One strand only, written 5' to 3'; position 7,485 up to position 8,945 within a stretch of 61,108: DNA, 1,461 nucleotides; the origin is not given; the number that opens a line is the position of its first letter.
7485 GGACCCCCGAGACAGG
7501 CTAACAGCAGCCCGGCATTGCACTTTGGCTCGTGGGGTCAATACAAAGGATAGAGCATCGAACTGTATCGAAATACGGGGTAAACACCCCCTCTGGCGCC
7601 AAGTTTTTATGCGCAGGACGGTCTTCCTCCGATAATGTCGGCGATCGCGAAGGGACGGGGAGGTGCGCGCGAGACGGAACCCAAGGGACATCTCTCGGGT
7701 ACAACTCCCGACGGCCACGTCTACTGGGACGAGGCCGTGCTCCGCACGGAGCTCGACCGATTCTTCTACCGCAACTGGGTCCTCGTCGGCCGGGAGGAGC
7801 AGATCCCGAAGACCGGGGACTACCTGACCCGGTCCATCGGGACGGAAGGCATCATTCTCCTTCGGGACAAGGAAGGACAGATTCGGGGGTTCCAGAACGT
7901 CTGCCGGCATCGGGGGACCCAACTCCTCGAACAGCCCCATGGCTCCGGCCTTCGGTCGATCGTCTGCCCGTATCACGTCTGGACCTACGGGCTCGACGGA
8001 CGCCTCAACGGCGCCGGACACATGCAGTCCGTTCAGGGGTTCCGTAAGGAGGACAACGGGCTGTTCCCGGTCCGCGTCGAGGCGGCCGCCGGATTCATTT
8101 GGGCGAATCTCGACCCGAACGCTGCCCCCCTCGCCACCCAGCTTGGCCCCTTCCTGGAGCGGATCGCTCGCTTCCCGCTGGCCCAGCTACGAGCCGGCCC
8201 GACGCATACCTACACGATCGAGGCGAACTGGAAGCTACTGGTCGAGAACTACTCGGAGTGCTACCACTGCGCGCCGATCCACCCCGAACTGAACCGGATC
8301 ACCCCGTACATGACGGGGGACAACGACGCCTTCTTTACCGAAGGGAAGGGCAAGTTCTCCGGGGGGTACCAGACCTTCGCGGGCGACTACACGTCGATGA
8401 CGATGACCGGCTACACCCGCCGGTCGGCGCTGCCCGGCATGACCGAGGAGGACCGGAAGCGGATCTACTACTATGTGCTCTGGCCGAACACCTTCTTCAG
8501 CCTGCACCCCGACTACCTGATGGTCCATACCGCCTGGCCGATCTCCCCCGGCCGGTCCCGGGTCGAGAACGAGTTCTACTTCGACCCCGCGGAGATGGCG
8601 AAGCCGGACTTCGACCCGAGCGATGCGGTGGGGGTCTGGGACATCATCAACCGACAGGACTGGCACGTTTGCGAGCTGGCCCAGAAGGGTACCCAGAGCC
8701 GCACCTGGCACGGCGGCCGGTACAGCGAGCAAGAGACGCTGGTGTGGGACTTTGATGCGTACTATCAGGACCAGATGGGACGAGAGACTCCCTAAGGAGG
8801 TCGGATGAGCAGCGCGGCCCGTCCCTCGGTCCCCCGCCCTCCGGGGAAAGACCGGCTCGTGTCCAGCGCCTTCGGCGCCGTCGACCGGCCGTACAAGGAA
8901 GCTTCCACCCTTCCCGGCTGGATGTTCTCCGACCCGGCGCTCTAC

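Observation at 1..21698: Paralogue-rich amine/polyamine-type catabolic island in an archaeon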

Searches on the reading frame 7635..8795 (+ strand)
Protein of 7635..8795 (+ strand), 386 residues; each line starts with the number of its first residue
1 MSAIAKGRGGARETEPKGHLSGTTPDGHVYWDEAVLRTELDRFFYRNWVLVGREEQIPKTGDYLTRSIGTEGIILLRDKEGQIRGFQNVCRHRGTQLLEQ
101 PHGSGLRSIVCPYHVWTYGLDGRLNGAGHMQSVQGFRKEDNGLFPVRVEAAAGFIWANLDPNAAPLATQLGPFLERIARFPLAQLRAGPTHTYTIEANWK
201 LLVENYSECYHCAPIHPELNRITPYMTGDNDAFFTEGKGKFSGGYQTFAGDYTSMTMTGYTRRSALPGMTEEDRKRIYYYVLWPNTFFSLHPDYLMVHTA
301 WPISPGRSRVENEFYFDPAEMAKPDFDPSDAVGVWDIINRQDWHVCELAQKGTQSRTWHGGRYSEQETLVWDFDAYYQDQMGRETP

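Call 3: search_protein_families(library=pfam, proteins=[window:7635-8795:+])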
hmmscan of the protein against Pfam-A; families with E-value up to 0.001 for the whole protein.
window:7635-8795:+ (386 aa): 2 families
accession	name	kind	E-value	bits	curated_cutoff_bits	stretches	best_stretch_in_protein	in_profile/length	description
PF00848.25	Ring_hydroxyl_A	-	5.8e-52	177.1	24.9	1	183-382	2-207/208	Ring hydroxylating alpha subunit (catalytic domain)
PF00355.32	Rieske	-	3.4e-17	62.6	20.3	1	47-135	1-86/88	Rieske [2Fe-2S] domain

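Call 5: search_protein_families(library=ncbifam, proteins=[window:7635-8795:+], max_evalue=0.01)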
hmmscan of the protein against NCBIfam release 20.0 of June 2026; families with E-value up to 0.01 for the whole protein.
window:7635-8795:+ (386 aa): 6 families
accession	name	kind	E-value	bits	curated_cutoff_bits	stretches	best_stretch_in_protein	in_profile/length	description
NF058607.1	GlBtMonoOxGbcA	equivalog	1.4e-61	208.2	670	2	28-220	36-226/420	glycine betaine monooxygenase oxygenase subunit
NF042946.1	3PPDioc_HcaE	equivalog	3.7e-29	102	830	1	28-214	19-212/450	3-phenylpropionate/cinnamic acid dioxygenase subunit alpha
TIGR03229.1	benzo_1_2_benA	equivalog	1.6e-25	89.9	780.95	1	28-219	19-218/433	benzoate 1,2-dioxygenase large subunit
TIGR03228.1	anthran_1_2_A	equivalog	3.1e-24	85.5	671.9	1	35-216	26-213/438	anthranilate 1,2-dioxygenase large subunit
NF041684.1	ant_diox_AndAc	equivalog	4e-24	85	750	1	28-216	26-222/418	anthranilate 1,2-dioxygenase large subunit AndAc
NF052579.1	BetMthstMoxSdmAMthl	equivalog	4.1e-05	22.7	600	1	59-164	28-132/351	4beta-methylsterol monooxygenase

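Call 12: find_homologous_proteins(query=window:7635-8795:+)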
Query window:7635-8795:+ (386 aa): 6690 proteins with E <= 0.001 among 8000 candidates; the best 120 are listed.
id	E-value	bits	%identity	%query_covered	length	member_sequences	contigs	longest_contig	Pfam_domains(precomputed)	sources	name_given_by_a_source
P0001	2.6e-247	839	88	100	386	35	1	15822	PF00355.33,PF00848.26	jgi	jgi:Rieske 2Fe-2S family protein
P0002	4.6e-241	818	86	99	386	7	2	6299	PF00355.33,PF00848.26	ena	-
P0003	1.4e-239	813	85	100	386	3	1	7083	PF00355.33,PF00848.26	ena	-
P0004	5.0e-238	808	84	100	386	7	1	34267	PF00355.33,PF00848.26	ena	-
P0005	3.3e-233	792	83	100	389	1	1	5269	PF00355.33,PF00848.26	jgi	jgi:phenylpropionate dioxygenase-like ring-hydroxylating dioxygenase large terminal subunit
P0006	1.9e-230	783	82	100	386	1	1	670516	PF00355.33,PF00848.26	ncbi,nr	ncbi:MAG: aromatic ring-hydroxylating dioxygenase subunit alpha [Thermoplasmata archaeon]|nr:aromati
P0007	1.9e-192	658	69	99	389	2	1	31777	PF00355.33,PF00848.26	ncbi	-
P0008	2.5e-177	608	65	97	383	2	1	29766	PF00355.33,PF00848.26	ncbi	-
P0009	8.7e-169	580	62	96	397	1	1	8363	PF00355.33,PF00848.26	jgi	jgi:Rieske 2Fe-2S family protein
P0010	3.5e-167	575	63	95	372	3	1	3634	PF00355.33,PF00848.26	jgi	-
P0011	4.3e-166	571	62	99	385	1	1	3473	PF00355.33,PF00848.26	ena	-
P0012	4.1e-165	568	62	95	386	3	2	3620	PF00355.33,PF00848.26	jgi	jgi:Rieske 2Fe-2S family protein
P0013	6.5e-164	564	59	98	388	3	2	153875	PF00355.33,PF00848.26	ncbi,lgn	ncbi:MAG: aromatic ring-hydroxylating dioxygenase subunit alpha [Thermoplasmata archaeon]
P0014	1.8e-163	562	63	95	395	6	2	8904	PF00355.33,PF00848.26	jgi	jgi:Rieske 2Fe-2S family protein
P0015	3.8e-163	561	60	98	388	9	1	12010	PF00355.33,PF00848.26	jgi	jgi:glycine betaine catabolism A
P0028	7.9e-159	547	59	95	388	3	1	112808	PF00355.33,PF00848.26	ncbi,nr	ncbi:MAG TPA: aromatic ring-hydroxylating dioxygenase subunit alpha [Thermoplasmata archaeon]|nr:aro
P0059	1.7e-153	530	58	98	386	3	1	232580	PF00355.33,PF00848.26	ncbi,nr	ncbi:MAG: aromatic ring-hydroxylating dioxygenase subunit alpha [Thermoplasmata archaeon]|nr:aromati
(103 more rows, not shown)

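Call 13: find_encoding_contigs(protein=P0006, flank=10000, max_places=2)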
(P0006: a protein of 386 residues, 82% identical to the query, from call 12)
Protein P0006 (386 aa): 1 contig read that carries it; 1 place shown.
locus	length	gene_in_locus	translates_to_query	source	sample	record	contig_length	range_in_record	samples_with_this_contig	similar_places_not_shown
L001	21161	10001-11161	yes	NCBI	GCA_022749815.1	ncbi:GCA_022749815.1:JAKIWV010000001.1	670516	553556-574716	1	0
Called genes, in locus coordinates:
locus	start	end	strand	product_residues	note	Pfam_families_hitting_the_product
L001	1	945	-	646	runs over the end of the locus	PF00496:SBP_bac_5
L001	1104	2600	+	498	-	PF00171:Aldedh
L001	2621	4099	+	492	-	PF00171:Aldedh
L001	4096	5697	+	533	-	PF00890:FAD_binding_2 (weak), PF01266:DAO, PF01494:FAD_binding_3 (faint), PF01946:Thi4 (weak), PF07992:Pyr_redox_2 (weak), PF12831:FAD_oxidored, PF01593:Amino_oxidase, PF13450:NAD_binding_8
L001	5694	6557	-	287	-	PF00491:Arginase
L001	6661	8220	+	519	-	PF00890:FAD_binding_2 (faint), PF01266:DAO (weak), PF01946:Thi4 (weak), PF03486:HI0933_like (faint), PF07992:Pyr_redox_2 (weak), PF12831:FAD_oxidored, PF13450:NAD_binding_8, PF01593:Amino_oxidase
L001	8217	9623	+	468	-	PF00202:Aminotran_3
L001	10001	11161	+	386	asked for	PF00355:Rieske, PF00848:Ring_hydroxyl_A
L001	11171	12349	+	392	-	PF00355:Rieske, PF00848:Ring_hydroxyl_A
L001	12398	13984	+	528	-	PF01266:DAO (weak), PF07992:Pyr_redox_2 (faint), PF13450:NAD_binding_8, PF01593:Amino_oxidase (weak)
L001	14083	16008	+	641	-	PF00496:SBP_bac_5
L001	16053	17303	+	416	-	PF03435:Sacchrp_dh_NADP, PF16653:Sacchrp_dh_C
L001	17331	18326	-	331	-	PF00528:BPD_transp_1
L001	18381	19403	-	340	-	PF19300:BPD_transp_1_N (weak), PF00528:BPD_transp_1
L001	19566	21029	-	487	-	PF00171:Aldedh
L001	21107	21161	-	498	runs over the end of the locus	PF00202:Aminotran_3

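Call 14: find_encoding_contigs(protein=P0007, flank=10000, max_places=2)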
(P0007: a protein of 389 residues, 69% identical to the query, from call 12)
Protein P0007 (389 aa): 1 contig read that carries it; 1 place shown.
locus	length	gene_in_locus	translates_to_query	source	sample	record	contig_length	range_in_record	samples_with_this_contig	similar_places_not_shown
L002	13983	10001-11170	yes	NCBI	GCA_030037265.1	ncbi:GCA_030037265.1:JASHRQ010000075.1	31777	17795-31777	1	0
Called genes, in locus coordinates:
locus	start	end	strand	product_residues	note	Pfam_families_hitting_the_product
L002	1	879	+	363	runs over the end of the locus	PF00005:ABC_tran, PF13304:AAA_21 (faint), PF08352:oligo_HPY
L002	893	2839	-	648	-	PF00496:SBP_bac_5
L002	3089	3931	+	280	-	-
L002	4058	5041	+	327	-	-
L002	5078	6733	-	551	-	PF13520:AA_permease_2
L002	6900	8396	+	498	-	PF00171:Aldedh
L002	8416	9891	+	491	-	PF00171:Aldedh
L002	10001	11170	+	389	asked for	PF00355:Rieske, PF00848:Ring_hydroxyl_A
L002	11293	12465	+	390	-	PF03435:Sacchrp_dh_NADP, PF16653:Sacchrp_dh_C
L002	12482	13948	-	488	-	PF00171:Aldedh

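Call 16: search_solved_structures(query=window:7635-8795:+, max_evalue=1e-10)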
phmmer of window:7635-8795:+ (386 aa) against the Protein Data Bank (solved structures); distinct sequences matched with E-value up to 1e-10: 29.
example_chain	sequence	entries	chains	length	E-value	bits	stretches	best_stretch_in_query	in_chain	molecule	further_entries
6y8j_A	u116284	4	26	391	7.9e-46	160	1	30-362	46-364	Carnitine monooxygenase oxygenase subunit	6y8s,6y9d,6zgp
6y9c_A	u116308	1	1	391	1.4e-44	155.9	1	30-362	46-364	Carnitine monooxygenase oxygenase subunit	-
3n0q_A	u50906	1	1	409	1.3e-39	139.6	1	18-224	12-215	Putative aromatic-ring hydroxylating dioxygenase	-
3vca_A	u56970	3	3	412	4.1e-39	137.9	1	20-224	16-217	Ring-hydroxylating dioxygenase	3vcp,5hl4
4qup_A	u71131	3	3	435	5.3e-39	137.6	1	19-224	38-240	Monoxygenase; demethylase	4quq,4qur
1uli_A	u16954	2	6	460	3e-35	125.2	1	26-213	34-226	biphenyl dioxygenase large subunit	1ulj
9jp5_A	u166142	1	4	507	5.4e-31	111.2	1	27-222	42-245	Phthalate 3,4-dioxygenase alpha subunit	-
3gzx_A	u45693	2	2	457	4e-30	108.3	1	26-214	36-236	Biphenyl dioxygenase subunit alpha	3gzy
4hjl_A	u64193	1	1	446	2.8e-29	105.5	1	22-218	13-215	Naphthalene 1,2-dioxygenase subunit alpha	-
2hmj_A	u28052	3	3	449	2.8e-29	105.5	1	22-218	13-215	Naphthalene 1,2-dioxygenase alpha subunit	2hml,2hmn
1eg9_A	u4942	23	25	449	2.9e-29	105.5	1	22-218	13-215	PROTEIN (NAPHTHALENE 1,2-DIOXYGENASE ALPHA SUBUNIT) | NAPHTHALENE 1,2-DIOXYGENASE | NAPHTHALENE 1,2-DIOXYGENASE ALPHA SUBUNIT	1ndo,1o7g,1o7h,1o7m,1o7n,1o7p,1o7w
5xbp_A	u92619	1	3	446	2.9e-29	105.5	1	22-223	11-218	3NT oxygenase alpha subunit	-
7c8z_A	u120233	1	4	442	5.8e-29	104.5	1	29-219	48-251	Salicylate 5-hydroxylase, large oxygenase component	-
3en1_A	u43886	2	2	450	5.8e-29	104.5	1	26-213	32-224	Benzene 1,2-dioxygenase subunit alpha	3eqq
2bmo_A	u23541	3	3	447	1.5e-28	103.1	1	23-218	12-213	OXYGENASE-ALPHA NBDO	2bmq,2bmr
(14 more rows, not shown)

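Call 20: find_related_loci(query=A1, collection=genome_contigs, flank=10000)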
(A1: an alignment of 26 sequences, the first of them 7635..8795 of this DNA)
Query A1 (386 aa) in genome_contigs; peptide patterns used: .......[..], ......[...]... (x = any residue, [..] = any of these).
342 stretches matched a pattern; 334 encode a relative of the query (tblastn E <= 1e-3); the best 80 are kept; 80 distinct loci.
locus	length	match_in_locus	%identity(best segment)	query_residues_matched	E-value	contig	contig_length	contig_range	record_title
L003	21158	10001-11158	89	1-386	0e+0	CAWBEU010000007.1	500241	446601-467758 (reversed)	MAG: uncultured Thermoplasmata archaeon isolate MFD09222.bin.2.157 genome assembly, contig: contig_46787, whole genome s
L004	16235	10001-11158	89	1-386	0e+0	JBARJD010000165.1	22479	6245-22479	MAG: Thermoplasmata archaeon isolate MFD06650_ilm_asm_bin24 k127_16286, whole genome shotgun sequence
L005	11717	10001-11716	87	1-386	0e+0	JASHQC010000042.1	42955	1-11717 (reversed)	MAG: Thermoplasmata archaeon isolate JOPF065 JOPF_A102_contig_45801, whole genome shotgun sequence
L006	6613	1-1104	88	19-386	0e+0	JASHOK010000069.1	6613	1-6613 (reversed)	MAG: Thermoplasmata archaeon isolate JOPF021 JOPF_A14C_contig_145315, whole genome shotgun sequence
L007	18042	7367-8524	82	1-386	0e+0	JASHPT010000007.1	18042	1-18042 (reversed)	MAG: Thermoplasmata archaeon isolate JOPF056 JOPF_N071_contig_3216, whole genome shotgun sequence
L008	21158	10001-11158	82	1-386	0e+0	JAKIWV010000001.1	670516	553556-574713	MAG: Thermoplasmata archaeon isolate SubAcS15-31 SubAcS15-31_1, whole genome shotgun sequence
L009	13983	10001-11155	69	1-382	0e+0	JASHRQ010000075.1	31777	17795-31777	MAG: Thermoplasmata archaeon isolate JOPF105 JOPF_N101_contig_28849, whole genome shotgun sequence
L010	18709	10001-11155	61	1-382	6e-163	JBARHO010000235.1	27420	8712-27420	MAG: Thermoplasmata archaeon isolate MFD06228_ilm_asm_bin8 k127_114722, whole genome shotgun sequence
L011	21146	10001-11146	59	2-381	9e-163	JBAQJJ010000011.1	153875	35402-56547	MAG: Thermoplasmata archaeon isolate MFD06594_ilm_asm_bin23 k127_114386, whole genome shotgun sequence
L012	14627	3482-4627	59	2-381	8e-162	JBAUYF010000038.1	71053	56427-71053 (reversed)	MAG: Thermoplasmata archaeon isolate MFD09290_ilm_asm_bin4 k127_392087, whole genome shotgun sequence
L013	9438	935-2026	62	22-383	7e-160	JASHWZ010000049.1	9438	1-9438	MAG: Thermoplasmata archaeon isolate JOPF244 JOPF_A141_contig_16129, whole genome shotgun sequence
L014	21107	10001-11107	60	15-381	9e-160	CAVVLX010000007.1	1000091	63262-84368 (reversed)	MAG: uncultured Thermoplasmata archaeon isolate MFD09222.bin.2.58 genome assembly, contig: contig_64922, whole genome sh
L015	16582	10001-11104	60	21-386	6e-157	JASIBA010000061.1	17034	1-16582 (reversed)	MAG: Thermoplasmata archaeon isolate JOPF349 JOPF_N142_contig_15619, whole genome shotgun sequence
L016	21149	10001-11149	58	1-381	2e-156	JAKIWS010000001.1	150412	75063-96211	MAG: Thermoplasmata archaeon isolate SubAcS15-120 SubAcS15-120_1, whole genome shotgun sequence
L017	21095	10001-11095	61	24-386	4e-156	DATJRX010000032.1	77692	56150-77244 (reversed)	MAG TPA_asm: Thermoplasmata archaeon isolate SMAG_U14978 k141_3826115, whole genome shotgun sequence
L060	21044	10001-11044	48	29-380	3e-109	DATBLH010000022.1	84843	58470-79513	MAG TPA_asm: Candidatus Limnocylindrales bacterium isolate SMAG_U3967 k141_320711, whole genome shotgun sequence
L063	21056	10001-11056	48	29-384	2e-108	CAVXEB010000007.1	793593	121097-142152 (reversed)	MAG: uncultured Chloroflexia bacterium isolate MFD02242.bin.1.318 genome assembly, contig: contig_6729, whole genome sho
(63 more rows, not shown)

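Call 27: find_encoding_contigs(protein=P0013, flank=10000, max_places=1)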
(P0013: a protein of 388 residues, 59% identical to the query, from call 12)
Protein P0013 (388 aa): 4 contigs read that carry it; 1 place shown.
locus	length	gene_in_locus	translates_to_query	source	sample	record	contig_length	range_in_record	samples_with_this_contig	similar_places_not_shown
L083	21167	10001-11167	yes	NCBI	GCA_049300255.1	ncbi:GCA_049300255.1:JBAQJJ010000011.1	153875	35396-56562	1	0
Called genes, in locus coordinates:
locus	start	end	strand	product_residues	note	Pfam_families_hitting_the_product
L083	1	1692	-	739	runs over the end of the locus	PF06202:GDE_C, PF22422:MGH1-like_GH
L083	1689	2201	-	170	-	-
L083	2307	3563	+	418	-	PF01073:3Beta_HSD (weak), PF03435:Sacchrp_dh_NADP, PF16653:Sacchrp_dh_C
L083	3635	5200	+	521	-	PF01266:DAO (weak), PF01593:Amino_oxidase, PF07992:Pyr_redox_2 (faint), PF12831:FAD_oxidored (weak), PF13450:NAD_binding_8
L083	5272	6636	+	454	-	PF00202:Aminotran_3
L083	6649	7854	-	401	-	PF03435:Sacchrp_dh_NADP, PF16653:Sacchrp_dh_C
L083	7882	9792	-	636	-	PF00496:SBP_bac_5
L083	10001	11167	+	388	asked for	PF00355:Rieske, PF00848:Ring_hydroxyl_A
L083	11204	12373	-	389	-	PF00355:Rieske, PF00848:Ring_hydroxyl_A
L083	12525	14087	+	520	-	PF00890:FAD_binding_2 (faint), PF01266:DAO (weak), PF01946:Thi4 (weak), PF07992:Pyr_redox_2 (faint), PF12831:FAD_oxidored (faint), PF13450:NAD_binding_8, PF01593:Amino_oxidase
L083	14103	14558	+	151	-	PF10604:Polyketide_cyc2, PF06240:COXG (weak)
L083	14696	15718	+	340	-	PF00528:BPD_transp_1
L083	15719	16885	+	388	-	PF00528:BPD_transp_1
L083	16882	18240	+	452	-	PF00890:FAD_binding_2 (weak), PF01266:DAO (weak), PF01593:Amino_oxidase, PF03486:HI0933_like (faint), PF07992:Pyr_redox_2 (weak), PF12831:FAD_oxidored, PF13450:NAD_binding_8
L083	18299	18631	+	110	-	PF07883:Cupin_2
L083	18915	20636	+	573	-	PF00202:Aminotran_3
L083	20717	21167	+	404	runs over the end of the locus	PF00005:ABC_tran, PF13304:AAA_21 (weak), PF08352:oligo_HPY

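Call 28: find_encoding_contigs(protein=P0059, flank=10000, max_places=1)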
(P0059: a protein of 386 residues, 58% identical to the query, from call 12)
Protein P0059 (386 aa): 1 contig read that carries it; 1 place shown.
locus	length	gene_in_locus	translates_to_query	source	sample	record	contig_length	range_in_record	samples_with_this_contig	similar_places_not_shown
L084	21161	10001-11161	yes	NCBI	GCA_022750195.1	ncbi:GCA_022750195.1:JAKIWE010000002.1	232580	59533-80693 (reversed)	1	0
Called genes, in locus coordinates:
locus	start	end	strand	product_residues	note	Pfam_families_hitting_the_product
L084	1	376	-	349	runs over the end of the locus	PF00005:ABC_tran, PF13304:AAA_21 (faint), PF08352:oligo_HPY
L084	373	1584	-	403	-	PF02463:SMC_N (faint), PF00005:ABC_tran, PF13304:AAA_21 (weak), PF08352:oligo_HPY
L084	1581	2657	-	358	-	PF00528:BPD_transp_1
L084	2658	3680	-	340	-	PF19300:BPD_transp_1_N (weak), PF00528:BPD_transp_1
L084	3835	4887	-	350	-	PF07282:Cas12f1-like_TNB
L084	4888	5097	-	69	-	-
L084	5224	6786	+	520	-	PF00890:FAD_binding_2 (faint), PF01593:Amino_oxidase, PF01946:Thi4 (faint), PF03486:HI0933_like (faint), PF07992:Pyr_redox_2 (weak), PF12831:FAD_oxidored (weak), PF13450:NAD_binding_8, PF01266:DAO (weak)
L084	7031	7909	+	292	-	PF12146:Hydrolase_4, PF00561:Abhydrolase_1, PF12697:Abhydrolase_6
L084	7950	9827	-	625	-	PF00496:SBP_bac_5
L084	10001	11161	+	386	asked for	PF00355:Rieske, PF00848:Ring_hydroxyl_A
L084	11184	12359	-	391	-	PF00355:Rieske, PF00848:Ring_hydroxyl_A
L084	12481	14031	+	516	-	PF00890:FAD_binding_2 (faint), PF01266:DAO, PF01494:FAD_binding_3 (weak), PF01593:Amino_oxidase, PF01946:Thi4 (weak), PF07992:Pyr_redox_2 (weak), PF12831:FAD_oxidored (weak), PF13450:NAD_binding_8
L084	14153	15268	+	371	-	PF03435:Sacchrp_dh_NADP, PF16653:Sacchrp_dh_C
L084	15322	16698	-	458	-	PF00202:Aminotran_3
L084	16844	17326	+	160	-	-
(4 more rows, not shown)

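Call 29: find_encoding_contigs(protein=P0028, flank=10000, max_places=1)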
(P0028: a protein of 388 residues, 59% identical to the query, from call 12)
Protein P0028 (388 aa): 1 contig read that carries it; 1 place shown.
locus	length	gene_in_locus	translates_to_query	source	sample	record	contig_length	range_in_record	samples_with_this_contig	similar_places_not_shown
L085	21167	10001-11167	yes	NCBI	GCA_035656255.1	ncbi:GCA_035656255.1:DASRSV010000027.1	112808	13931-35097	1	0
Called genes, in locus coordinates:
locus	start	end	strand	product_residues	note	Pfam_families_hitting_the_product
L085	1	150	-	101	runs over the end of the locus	PF01157:Ribosomal_L21e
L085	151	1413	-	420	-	PF22023:Pus10_THUMP_arc, PF21238:Pus10_C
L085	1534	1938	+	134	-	PF19479:DUF6015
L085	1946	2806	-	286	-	PF13367:PrsW-protease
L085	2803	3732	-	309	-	PF02737:3HCDH_N, PF00725:3HCDH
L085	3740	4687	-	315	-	PF22082:TtuA_LIM_N, PF01171:ATP_bind_3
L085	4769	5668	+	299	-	PF13495:Phage_int_SAM_4, PF00589:Phage_integrase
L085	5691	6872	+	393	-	PF01266:DAO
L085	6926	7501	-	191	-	-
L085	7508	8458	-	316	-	PF02511:Thy1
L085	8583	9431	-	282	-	PF01135:PCMT (weak), PF13489:Methyltransf_23, PF01209:Ubie_methyltran, PF13847:Methyltransf_31, PF08241:Methyltransf_11, PF08242:Methyltransf_12, PF13649:Methyltransf_25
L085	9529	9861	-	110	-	PF07883:Cupin_2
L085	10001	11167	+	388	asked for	PF00355:Rieske, PF00848:Ring_hydroxyl_A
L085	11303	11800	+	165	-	-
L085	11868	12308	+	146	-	PF10604:Polyketide_cyc2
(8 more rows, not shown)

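Call 35: search_protein_families(library=pfam, proteins=[L060:4819-7098:+, L060:11227-12405:+, L060:12414-13583:+, L060:13661-14458:-, L060:14481-15338:-, L060:15351-16571:-, L063:6123-7994:+, L063:8014-9774:+, L063:17802-19019:-, L063:19024-20484:-], max_evalue=0.00001)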
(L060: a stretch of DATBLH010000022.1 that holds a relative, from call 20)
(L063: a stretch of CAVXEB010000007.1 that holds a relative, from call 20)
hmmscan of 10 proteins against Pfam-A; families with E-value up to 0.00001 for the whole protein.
L060:4819-7098:+ (759 aa): 2 families
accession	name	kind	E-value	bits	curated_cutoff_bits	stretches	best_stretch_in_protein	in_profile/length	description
PF01040.23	UbiA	-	3.5e-66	223.5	34.2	1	480-727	1-239/250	UbiA prenyltransferase family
PF02628.20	COX15-CtaA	-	1.2e-35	123.6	29.9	1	154-433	2-322/322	Cytochrome oxidase assembly protein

L060:11227-12405:+ (392 aa): 2 families
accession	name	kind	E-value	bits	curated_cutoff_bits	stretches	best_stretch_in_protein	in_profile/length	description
PF01571.26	GCV_T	-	3.3e-43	148.2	25.6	1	42-274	16-254/255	Aminomethyltransferase folate-binding domain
PF08669.17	GCV_T_C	-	4.1e-16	59.1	25.9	1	301-384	1-80/80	Glycine cleavage T-protein C-terminal barrel domain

L060:12414-13583:+ (389 aa): 2 families
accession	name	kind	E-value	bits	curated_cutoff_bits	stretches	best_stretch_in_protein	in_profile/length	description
PF01571.26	GCV_T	-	2.2e-44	152.1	25.6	1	31-269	6-250/255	Aminomethyltransferase folate-binding domain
PF08669.17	GCV_T_C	-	2e-12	47.3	25.9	1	299-381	1-80/80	Glycine cleavage T-protein C-terminal barrel domain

L060:13661-14458:- (265 aa): 1 family
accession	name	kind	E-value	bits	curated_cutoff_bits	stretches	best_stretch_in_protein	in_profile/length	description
PF00528.27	BPD_transp_1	-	5.4e-15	56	26.4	1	79-249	1-170/184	Binding-protein-dependent transport system inner membrane component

L060:14481-15338:- (285 aa): 1 family
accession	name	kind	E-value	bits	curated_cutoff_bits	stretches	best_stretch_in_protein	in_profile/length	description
PF00528.27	BPD_transp_1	-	1.1e-07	32.2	26.4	1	86-271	1-172/184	Binding-protein-dependent transport system inner membrane component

L060:15351-16571:- (406 aa): 3 families
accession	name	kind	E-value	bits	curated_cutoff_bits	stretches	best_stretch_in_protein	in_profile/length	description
PF13416.11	SBP_bac_8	-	2.1e-18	67.5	27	1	104-372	2-276/279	Bacterial extracellular solute-binding protein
PF13343.11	SBP_bac_6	-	3e-12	47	24.6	1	151-345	24-210/245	Bacterial extracellular solute-binding protein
PF01547.30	SBP_bac_1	-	1.6e-06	28.8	26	1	100-342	10-305/307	Bacterial extracellular solute-binding protein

L063:6123-7994:+ (623 aa): 2 families
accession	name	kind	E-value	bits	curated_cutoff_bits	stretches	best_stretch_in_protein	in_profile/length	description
PF01040.23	UbiA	-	1.3e-67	228.2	34.2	1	341-590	1-241/250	UbiA prenyltransferase family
PF02628.20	COX15-CtaA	-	3.4e-37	128.6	29.9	1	7-280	3-319/322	Cytochrome oxidase assembly protein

L063:8014-9774:+ (586 aa): 4 families
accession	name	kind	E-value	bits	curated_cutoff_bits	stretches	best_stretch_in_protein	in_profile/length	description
PF10996.14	Beta-Casp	-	7.4e-34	117.3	27.7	1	368-493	1-120/120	Beta-Casp domain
PF07521.17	RMMBL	-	3.5e-13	49.8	21.6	1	508-577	3-63/63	Zn-dependent metallo-hydrolase RNA specificity domain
PF00753.33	Lactamase_B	-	1.4e-12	48.4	22.7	1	12-76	4-66/196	Metallo-beta-lactamase superfamily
PF12706.13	Lactamase_B_2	-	1.2e-07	32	27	1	25-91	2-69/200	Beta-lactamase superfamily domain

L063:17802-19019:- (405 aa): 1 family
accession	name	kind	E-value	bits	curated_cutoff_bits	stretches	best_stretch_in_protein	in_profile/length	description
PF01070.24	FMN_dh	-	8.9e-130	433.2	24.9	1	43-398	1-346/350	FMN-dependent dehydrogenase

L063:19024-20484:- (486 aa): 2 families
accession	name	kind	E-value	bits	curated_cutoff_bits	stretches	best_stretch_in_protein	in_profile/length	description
PF02782.22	FGGY_C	-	1.1e-39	136.8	27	1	262-451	3-197/198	FGGY family of carbohydrate kinases, C-terminal domain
PF00370.27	FGGY_N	-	9.9e-25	88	28.8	1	11-250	2-244/245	FGGY family of carbohydrate kinases, N-terminal domain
